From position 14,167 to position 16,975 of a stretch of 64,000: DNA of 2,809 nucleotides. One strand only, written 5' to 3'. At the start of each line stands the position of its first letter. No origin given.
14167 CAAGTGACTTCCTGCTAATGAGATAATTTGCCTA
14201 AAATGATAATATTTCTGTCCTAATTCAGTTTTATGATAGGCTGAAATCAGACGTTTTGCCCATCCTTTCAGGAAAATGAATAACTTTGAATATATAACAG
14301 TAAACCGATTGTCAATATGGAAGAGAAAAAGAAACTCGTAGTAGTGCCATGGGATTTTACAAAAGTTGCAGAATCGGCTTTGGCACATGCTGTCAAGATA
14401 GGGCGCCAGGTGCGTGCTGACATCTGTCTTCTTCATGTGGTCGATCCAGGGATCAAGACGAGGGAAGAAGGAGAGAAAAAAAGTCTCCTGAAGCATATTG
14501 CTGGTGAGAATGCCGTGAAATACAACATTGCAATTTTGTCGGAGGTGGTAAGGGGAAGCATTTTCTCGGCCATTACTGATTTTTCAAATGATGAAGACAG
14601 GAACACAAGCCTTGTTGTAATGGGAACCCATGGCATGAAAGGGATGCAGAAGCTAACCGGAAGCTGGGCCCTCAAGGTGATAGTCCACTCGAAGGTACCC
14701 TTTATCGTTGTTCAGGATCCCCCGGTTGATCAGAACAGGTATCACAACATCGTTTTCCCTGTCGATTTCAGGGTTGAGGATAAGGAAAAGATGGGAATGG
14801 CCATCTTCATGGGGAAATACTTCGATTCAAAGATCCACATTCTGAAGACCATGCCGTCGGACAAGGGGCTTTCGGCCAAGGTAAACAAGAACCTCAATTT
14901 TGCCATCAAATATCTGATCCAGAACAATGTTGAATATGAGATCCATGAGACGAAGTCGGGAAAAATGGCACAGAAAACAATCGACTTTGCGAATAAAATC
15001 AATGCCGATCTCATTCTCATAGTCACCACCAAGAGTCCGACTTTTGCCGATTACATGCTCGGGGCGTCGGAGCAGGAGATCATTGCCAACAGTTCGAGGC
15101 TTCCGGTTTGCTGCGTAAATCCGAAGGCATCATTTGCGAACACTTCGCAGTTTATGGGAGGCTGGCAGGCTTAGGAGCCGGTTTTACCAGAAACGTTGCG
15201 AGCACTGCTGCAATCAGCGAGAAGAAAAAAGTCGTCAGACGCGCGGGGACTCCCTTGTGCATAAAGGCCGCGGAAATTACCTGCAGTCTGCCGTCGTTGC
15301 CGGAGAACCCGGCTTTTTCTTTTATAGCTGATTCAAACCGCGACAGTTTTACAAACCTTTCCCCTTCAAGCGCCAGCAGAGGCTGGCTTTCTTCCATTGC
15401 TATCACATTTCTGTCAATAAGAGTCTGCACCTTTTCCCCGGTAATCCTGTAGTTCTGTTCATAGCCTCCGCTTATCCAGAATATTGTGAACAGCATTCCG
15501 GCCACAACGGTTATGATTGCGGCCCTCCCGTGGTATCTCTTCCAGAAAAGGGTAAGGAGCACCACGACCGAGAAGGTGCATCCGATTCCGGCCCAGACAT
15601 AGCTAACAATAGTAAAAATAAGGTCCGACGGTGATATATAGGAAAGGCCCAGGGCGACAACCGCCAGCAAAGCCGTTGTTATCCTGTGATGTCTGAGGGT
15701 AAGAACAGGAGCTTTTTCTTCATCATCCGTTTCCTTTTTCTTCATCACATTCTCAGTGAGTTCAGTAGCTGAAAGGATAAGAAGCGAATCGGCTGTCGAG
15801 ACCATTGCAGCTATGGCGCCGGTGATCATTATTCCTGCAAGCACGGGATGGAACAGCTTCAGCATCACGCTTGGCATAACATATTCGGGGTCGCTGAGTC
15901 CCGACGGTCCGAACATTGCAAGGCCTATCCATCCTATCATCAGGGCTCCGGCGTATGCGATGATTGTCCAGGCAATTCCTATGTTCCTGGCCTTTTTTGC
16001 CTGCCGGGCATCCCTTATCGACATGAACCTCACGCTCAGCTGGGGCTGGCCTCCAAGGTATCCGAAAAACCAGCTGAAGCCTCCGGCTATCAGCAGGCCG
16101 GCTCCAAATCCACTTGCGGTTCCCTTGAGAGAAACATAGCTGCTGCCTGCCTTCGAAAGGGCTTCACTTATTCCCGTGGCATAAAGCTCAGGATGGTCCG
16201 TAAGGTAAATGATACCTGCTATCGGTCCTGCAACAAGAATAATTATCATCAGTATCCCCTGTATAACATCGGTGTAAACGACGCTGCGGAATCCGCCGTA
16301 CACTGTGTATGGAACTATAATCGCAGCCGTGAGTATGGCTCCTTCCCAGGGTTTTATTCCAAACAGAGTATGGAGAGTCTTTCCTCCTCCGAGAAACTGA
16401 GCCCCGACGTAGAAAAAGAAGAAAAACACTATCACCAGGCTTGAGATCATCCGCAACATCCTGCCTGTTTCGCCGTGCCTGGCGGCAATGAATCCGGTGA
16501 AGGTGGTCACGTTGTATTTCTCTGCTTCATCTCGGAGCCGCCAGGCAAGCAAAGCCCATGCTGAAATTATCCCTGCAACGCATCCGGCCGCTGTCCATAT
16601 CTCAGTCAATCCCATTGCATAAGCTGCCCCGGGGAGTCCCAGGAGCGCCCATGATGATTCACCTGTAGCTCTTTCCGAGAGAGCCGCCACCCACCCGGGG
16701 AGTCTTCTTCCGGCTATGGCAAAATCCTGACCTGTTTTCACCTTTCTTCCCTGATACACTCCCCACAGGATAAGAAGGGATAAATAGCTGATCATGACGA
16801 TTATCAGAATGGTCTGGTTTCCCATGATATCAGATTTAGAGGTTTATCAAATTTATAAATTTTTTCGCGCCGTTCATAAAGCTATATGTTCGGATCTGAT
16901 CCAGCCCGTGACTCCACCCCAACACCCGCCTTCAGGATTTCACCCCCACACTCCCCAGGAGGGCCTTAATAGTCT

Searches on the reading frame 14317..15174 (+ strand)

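Call 106: search_protein_families(library=pfam, proteins=[window:14317-15174:+], max_evalue=0.00001)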
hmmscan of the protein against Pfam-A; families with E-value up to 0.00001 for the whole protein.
window:14317-15174:+ (285 aa): 1 family
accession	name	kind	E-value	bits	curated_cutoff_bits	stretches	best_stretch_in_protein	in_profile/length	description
PF00582.32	Usp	-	3.9e-22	79.8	24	1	8-132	5-140/141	Universal stress protein family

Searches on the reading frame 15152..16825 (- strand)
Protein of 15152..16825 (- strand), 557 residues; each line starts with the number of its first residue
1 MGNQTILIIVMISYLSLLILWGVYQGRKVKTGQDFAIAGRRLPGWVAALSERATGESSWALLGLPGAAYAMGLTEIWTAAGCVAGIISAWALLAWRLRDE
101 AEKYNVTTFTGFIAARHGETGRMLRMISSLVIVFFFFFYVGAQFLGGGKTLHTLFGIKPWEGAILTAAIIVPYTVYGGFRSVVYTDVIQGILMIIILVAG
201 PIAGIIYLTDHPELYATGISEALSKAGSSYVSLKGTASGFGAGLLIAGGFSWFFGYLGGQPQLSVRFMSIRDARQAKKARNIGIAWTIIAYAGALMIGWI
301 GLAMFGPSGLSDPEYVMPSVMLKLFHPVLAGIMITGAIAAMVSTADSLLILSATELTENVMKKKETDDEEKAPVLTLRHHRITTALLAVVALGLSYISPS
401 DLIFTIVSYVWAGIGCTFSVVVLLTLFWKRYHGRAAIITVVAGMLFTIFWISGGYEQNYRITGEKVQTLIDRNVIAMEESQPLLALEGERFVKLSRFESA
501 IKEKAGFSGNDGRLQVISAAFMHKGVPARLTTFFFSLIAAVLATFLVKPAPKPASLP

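Call 106: search_protein_families(library=pfam, proteins=[window:15152-16825:-], max_evalue=0.00001)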
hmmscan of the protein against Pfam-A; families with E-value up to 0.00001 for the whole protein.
window:15152-16825:- (557 aa): 1 family
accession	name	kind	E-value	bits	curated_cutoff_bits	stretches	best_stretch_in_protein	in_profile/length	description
PF00474.23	SSF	-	1.9e-59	202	22.8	1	35-443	1-406/406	Sodium:solute symporter family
